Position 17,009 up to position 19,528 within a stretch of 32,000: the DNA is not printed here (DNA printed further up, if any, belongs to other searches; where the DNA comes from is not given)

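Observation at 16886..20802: FkbH-like loader, dedicated ACP and dehydratase::ketoreductase fusion, divergent from acpXL: a candidate C3-hydroxyacyl starter or tailoring module for lipid A VLCFA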

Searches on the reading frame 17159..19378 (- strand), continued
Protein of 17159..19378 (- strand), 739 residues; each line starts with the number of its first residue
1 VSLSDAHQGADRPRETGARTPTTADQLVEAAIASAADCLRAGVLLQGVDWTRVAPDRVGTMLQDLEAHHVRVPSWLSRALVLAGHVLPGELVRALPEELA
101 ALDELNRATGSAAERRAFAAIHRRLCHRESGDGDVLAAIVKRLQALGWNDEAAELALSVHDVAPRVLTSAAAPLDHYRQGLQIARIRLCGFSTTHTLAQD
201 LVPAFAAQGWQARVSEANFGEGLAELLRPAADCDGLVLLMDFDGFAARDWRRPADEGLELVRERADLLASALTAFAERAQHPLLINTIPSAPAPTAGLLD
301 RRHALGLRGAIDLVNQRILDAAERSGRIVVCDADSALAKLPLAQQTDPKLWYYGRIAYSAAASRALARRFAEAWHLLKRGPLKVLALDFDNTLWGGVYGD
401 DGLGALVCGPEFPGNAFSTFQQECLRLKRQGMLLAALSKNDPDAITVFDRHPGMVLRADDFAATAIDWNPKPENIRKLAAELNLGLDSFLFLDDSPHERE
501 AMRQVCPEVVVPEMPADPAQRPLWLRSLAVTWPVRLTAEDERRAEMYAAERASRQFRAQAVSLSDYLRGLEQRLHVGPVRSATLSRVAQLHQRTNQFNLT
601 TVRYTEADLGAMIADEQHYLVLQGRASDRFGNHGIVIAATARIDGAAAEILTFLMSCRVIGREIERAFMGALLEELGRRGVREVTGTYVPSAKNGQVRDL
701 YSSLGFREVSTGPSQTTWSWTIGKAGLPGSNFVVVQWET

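Call 34: search_solved_structures(query=window:17159-19378:-, max_evalue=1, show_alignments=2)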
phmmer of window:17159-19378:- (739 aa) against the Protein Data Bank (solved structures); distinct sequences matched with E-value up to 1: 10.
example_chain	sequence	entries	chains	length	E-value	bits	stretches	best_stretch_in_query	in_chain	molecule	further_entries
3slr_A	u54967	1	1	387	1.2e-33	119.9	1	315-525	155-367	uncharacterized protein BF1531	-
6eic_C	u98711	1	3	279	0.092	14.5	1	23-90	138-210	Mycobacterium Tuberculosis Monoglyceride Lipase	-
7p0y_A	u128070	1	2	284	0.094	14.4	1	23-90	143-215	Monoacylglycerol lipase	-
7ozm_A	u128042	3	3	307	0.11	14.2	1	23-90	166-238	Monoacylglycerol lipase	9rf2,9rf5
9rhw_A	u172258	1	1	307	0.11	14.2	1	23-90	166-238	Monoacylglycerol lipase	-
4h89_A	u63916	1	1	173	0.18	13.5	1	645-714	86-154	GCN5-related N-acetyltransferase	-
3ffx_A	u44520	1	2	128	0.23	13.2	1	243-299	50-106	Chemotaxis protein cheY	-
1jud_A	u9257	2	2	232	0.27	12.9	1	416-492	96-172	L-2-HALOACID DEHALOGENASE | 2-HALOACID DEHALOGENASE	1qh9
1zrm_A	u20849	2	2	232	0.41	12.3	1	416-491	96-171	L-2-HALOACID DEHALOGENASE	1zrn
1mih_A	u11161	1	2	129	0.54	11.9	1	243-298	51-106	Chemotaxis protein cheY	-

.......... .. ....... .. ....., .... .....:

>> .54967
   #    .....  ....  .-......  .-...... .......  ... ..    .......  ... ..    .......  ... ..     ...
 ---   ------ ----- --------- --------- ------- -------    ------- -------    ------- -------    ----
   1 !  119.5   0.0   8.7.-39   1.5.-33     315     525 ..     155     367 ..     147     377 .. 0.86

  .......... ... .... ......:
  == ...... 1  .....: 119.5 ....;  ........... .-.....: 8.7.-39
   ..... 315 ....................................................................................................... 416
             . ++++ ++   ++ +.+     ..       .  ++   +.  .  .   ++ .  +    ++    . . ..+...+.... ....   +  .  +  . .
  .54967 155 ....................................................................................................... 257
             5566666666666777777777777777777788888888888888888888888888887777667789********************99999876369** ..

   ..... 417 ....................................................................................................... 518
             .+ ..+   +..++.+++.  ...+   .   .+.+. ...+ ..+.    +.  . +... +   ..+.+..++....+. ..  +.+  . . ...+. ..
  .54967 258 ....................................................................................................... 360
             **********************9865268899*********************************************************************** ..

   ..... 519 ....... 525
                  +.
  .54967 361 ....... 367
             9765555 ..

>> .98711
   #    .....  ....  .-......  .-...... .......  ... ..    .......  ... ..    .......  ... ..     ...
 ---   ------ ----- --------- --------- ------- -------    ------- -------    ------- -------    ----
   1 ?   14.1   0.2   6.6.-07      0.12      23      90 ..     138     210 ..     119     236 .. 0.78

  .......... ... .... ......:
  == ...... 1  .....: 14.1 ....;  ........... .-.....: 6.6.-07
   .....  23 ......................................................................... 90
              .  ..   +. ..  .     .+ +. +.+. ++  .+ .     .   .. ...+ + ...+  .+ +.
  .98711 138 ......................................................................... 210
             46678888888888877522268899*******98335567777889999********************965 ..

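Call 39: search_dna_similar(query=window:17159-19378:-, collection=plasmids, mode=protein, max_rows=40, max_evalue=1e-10)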
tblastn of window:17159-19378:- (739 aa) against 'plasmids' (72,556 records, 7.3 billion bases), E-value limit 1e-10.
Records with a match: 125; places in all: 127; records where one place covers at least 80% of the query: 0.
Best place of each record, by identity: <60% 125.
By first word of the organism name: Sinorhizobium 40; Streptomyces 28; Ralstonia 15; Clostridium 13; Rhodococcus 5; Burkholderia 2; Methylosinus 2; Erwinia 2; Streptantibioticus 2; Niveispirillum 1; and 15 more.
By predicted mobility (MOB-suite, as given by PLSDB): mobilizable 70; non-mobilizable 53; conjugative 2.
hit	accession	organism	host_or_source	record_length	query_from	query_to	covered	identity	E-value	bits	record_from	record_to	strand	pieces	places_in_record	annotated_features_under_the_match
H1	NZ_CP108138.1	Streptomyces sp. NBC_00184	-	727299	186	709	71%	36.5%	1e-49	196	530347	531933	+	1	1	HAD-IIIC family phosphatase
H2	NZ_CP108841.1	Streptomyces chartreusis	-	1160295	183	715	72%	34.9%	3e-42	174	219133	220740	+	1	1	none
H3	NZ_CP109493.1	Streptomyces sp. NBC_01435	-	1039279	179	709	72%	34.3%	5e-49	194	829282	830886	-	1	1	record has no annotation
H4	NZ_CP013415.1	Burkholderia ubonensis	soil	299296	193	706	70%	34.7%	1e-47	190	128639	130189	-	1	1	HAD-IIIC family phosphatase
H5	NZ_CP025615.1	Niveispirillum cyanobacteriorum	sing cell,cyanobacterial aggregates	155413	185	728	74%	32.6%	2e-52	204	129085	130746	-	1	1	HAD-IIIC family phosphatase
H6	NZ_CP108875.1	Streptomyces sp. NBC_00826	-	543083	183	724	73%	32.1%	2e-45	183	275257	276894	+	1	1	HAD-IIIC family phosphatase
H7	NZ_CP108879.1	Streptomyces sp. NBC_00822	-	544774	183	724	73%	32.1%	2e-45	183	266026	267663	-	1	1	HAD-IIIC family phosphatase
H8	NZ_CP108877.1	Streptomyces sp. NBC_00825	-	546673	183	724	73%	32.1%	2e-45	183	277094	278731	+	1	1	HAD-IIIC family phosphatase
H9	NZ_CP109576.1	Streptomyces sp. NBC_01369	-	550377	183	724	73%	32.1%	2e-45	183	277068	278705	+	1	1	HAD-IIIC family phosphatase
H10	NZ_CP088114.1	Sinorhizobium meliloti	cell culture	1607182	150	706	75%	31.0%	6e-46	185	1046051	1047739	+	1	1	none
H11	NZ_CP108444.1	Streptomyces sp. NBC_01276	-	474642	186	716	72%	32.4%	7e-37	157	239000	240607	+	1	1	HAD-IIIC family phosphatase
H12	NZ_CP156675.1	Pseudalkalibacillus hwajinpoensis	mixed culture,soil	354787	183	724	73%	31.3%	8e-62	233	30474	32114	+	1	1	HAD-IIIC family phosphatase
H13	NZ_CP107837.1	Streptomyces sp. NBC_00523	-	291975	183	706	71%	32.2%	5e-38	160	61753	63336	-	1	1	HAD-IIIC family phosphatase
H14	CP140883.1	Sinorhizobium meliloti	Medicago lupulina,whole organism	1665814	179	706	71%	31.8%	2e-46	186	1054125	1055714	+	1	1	HAD family hydrolase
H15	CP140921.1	Sinorhizobium meliloti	Medicago lupulina,whole organism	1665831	179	706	71%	31.8%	2e-46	186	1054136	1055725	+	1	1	HAD family hydrolase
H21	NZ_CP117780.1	Burkholderia sp. FERM BP-3421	soil sample,soil sample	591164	252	709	62%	31.1%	2e-32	142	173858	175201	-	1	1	SDR family NAD(P)-dependent oxidoreductase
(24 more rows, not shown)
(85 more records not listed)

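Call 40: get_annotated_region(hit=H21, flank=9000)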
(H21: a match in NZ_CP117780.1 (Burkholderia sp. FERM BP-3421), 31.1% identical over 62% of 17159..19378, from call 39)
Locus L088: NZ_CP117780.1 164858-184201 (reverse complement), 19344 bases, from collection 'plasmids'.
description: Burkholderia sp. FERM BP-3421 plasmid p1, complete sequence
organism: Burkholderia sp. FERM BP-3421 (NCBI taxid 1494466)
taxonomy: Bacteria; Pseudomonadota; Betaproteobacteria; Burkholderiales; Burkholderiaceae; Burkholderia; Burkholderia sp. FERM BP-3421
host: -; source: soil sample,soil sample; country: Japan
typing (MOB-suite, as given by PLSDB): non-mobilizable
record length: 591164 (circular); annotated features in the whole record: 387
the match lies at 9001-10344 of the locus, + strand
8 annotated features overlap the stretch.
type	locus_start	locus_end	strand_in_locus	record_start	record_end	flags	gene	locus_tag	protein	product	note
CDS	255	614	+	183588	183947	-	-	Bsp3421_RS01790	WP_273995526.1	DUF6277 family protein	-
CDS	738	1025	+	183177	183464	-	-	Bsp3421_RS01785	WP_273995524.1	hypothetical protein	-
CDS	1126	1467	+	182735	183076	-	-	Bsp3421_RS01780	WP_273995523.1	hypothetical protein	-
CDS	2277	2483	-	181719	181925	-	-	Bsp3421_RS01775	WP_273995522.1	hypothetical protein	-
CDS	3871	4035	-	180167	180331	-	-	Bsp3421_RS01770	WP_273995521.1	hypothetical protein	-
CDS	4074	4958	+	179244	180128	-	-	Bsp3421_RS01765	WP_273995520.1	helix-turn-helix transcriptional regulator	GO:0006355 - regulation of DNA-templated transcription [Evidence IEA]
CDS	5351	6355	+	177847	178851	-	-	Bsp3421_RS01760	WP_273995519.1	acyltransferase domain-containing protein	-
CDS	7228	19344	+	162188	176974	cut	-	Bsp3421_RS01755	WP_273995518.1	SDR family NAD(P)-dependent oxidoreductase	-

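Call 41: get_annotated_region(hit=H14, flank=10000)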
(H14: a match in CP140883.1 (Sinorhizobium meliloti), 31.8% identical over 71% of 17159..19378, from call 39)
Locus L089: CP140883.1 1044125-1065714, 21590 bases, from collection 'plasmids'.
description: Sinorhizobium meliloti strain ml46 plasmid pSymB, complete sequence
organism: Sinorhizobium meliloti (NCBI taxid 382)
taxonomy: Bacteria; Pseudomonadota; Alphaproteobacteria; Hyphomicrobiales; Rhizobiaceae; Sinorhizobium; Sinorhizobium meliloti
host: -; source: Medicago lupulina,whole organism; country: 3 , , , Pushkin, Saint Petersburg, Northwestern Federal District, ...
typing (MOB-suite, as given by PLSDB): mobilizable; relaxase MOBQ
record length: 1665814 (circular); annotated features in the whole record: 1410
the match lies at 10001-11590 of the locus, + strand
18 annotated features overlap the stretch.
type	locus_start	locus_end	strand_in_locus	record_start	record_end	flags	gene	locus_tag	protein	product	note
CDS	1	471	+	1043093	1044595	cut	lsrA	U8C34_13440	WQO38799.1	autoinducer 2 ABC transporter ATP-binding protein LsrA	-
CDS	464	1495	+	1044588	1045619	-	-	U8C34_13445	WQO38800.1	sugar ABC transporter permease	-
CDS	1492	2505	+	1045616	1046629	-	-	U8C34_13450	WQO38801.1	autoinducer 2 import system permease LsrD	-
CDS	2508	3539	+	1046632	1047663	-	lsrB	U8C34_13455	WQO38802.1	autoinducer 2 ABC transporter substrate-binding protein LsrB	-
CDS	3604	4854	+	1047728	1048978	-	-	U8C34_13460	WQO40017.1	class II aldolase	-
CDS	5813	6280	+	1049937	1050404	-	-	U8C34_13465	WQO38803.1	VOC family protein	-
CDS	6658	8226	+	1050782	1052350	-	-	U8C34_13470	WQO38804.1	MBOAT family protein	-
CDS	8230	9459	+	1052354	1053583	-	-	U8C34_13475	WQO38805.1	TonB-dependent receptor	-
CDS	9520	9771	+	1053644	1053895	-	-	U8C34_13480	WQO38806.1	acyl carrier protein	-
CDS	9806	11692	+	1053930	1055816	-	-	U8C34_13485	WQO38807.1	HAD family hydrolase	-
CDS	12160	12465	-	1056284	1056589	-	-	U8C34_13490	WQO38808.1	hypothetical protein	-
CDS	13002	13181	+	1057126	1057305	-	-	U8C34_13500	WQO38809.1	hypothetical protein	-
CDS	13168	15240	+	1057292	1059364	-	-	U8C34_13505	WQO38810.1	recombinase family protein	-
CDS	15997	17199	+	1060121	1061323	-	-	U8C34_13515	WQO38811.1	IS256-like element ISRm3 family transposase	-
CDS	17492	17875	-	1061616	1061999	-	-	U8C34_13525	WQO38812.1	transposase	-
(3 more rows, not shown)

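Call 47: search_protein_families(library=pfam, proteins=[L086:6555-8348:-, L086:12566-14326:+, L087:12675-13550:+], max_evalue=5)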
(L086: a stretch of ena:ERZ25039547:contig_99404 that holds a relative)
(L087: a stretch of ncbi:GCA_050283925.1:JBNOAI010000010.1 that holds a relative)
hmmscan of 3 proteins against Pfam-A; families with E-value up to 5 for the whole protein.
L086:6555-8348:- (597 aa): 1 family
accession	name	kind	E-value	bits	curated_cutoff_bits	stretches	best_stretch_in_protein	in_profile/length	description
PF13579.12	Glyco_trans_4_4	-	0.0087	16.8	29.7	1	175-309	18-129/158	Glycosyl transferase 4-like domain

L086:12566-14326:+ (586 aa): 1 family
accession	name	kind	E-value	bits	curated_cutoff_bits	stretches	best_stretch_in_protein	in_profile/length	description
PF04464.20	Glyphos_transf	-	0.00063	19.2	22.1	1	271-337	133-198/367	CDP-Glycerol:Poly(glycerophosphate) glycerophosphotransferase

L087:12675-13550:+ (291 aa): 0 families

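Call 59: search_protein_families(library=pfam, proteins=[L056:4866-6068:+, L056:6181-7311:+, L056:7311-8324:+, L056:12932-14236:-, L056:14248-15927:-, L056:16045-16836:-, L056:16852-18393:-, L056:18390-19508:-, L056:19512-21623:-, L056:1790-4603:+], max_evalue=0.001)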
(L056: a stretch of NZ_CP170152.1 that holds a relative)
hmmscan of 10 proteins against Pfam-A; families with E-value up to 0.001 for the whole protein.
L056:4866-6068:+ (400 aa): 1 family
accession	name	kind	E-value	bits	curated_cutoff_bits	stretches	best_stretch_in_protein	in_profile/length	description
PF03062.24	MBOAT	-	2.1e-21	77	27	1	98-365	62-323/337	MBOAT, membrane-bound O-acyltransferase family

L056:6181-7311:+ (376 aa): 0 families

L056:7311-8324:+ (337 aa): 1 family
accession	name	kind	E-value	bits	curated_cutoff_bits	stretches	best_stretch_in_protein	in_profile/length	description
PF08545.16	ACP_syn_III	-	7.4e-07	29.4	24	1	116-186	3-73/80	3-Oxoacyl-[acyl-carrier-protein (ACP)] synthase III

L056:12932-14236:- (434 aa): 4 families
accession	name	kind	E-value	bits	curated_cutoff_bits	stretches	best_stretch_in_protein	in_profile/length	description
PF00441.29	Acyl-CoA_dh_1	-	3.2e-36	125.2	22.4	1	244-392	1-147/150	Acyl-CoA dehydrogenase, C-terminal domain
PF02770.24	Acyl-CoA_dh_M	-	1.6e-19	70.3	33.3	1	130-232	1-97/97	Acyl-CoA dehydrogenase, middle domain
PF08028.16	Acyl-CoA_dh_2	-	1.2e-12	48.7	22.7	1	260-365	2-115/134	Acyl-CoA dehydrogenase, C-terminal domain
PF02771.21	Acyl-CoA_dh_N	-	2.6e-12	47.5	22.9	1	7-126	2-113/113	Acyl-CoA dehydrogenase, N-terminal domain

L056:14248-15927:- (559 aa): 2 families
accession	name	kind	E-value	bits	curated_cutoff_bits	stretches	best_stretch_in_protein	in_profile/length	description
PF00501.34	AMP-binding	-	6.3e-84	282.4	29.9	1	48-421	9-384/384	AMP-binding enzyme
PF13193.12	AMP-binding_C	-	2e-21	77.1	24.5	1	471-546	1-76/76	AMP-binding enzyme C-terminal domain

L056:16045-16836:- (263 aa): 3 families
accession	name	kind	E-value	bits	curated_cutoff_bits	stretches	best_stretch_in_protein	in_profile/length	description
PF07729.17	FCD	-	3.9e-26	92.4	24.3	1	100-223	1-124/125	FCD domain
PF00392.27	GntR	-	4.9e-16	58.6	27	1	29-88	2-62/64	Bacterial regulatory proteins, gntR family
PF13545.12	HTH_Crp_2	-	0.00027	21.3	27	1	49-91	21-62/70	Crp-like helix-turn-helix domain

L056:16852-18393:- (513 aa): 4 families
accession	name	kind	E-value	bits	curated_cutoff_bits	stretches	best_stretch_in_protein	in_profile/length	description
PF00005.33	ABC_tran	-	1.3e-48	165.6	25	2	31-176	2-137/137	ABC transporter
PF13304.12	AAA_21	-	3.7e-10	40.8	27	0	42-63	1-22/304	AAA domain, putative AbiEii toxin, Type IV TA system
PF13401.12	AAA_22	-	0.0004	21.1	27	0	43-203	8-121/130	AAA domain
PF13555.12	AAA_29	-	0.00043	20.4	27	0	30-61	12-43/61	P-loop containing region of AAA domain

L056:18390-19508:- (372 aa): 5 families
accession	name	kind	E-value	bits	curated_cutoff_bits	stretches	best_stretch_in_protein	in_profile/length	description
PF01436.27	NHL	-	4.4e-09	36.4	20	0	187-215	1-28/28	NHL repeat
PF20067.5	SSL_N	-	5e-09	36.3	18.9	1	26-62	1-38/46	Strictosidine synthase-like, N-terminal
PF03088.22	Str_synth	-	1.4e-07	32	25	1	134-211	3-80/89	Strictosidine synthase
PF08450.18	SGL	-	7.1e-06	26.2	26.3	1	75-248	31-201/246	SMP-30/Gluconolactonase/LRE-like region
PF24684.1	Vgb_lyase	-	6.1e-05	22.4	50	0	188-247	97-155/290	Virginiamycin B lyase family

L056:19512-21623:- (703 aa): 4 families
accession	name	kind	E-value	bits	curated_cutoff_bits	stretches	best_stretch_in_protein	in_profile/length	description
PF02653.21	BPD_transp_2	-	2.1e-36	125.9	26.8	1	60-325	7-269/269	Branched-chain amino acid transport system / permease component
PF03088.22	Str_synth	-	2.8e-21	75.9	25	1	479-565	1-88/89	Strictosidine synthase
PF20067.5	SSL_N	-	9e-14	51.5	18.9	1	364-408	2-46/46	Strictosidine synthase-like, N-terminal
PF08450.18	SGL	-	5.5e-11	43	26.3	1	392-599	10-203/246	SMP-30/Gluconolactonase/LRE-like region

L056:1790-4603:+ (937 aa): 1 family
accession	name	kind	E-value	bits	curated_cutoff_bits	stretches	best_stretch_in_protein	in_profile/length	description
PF13620.12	CarboxypepD_reg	-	0.00014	22.5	32.3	1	851-905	2-58/82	Carboxypeptidase regulatory-like domain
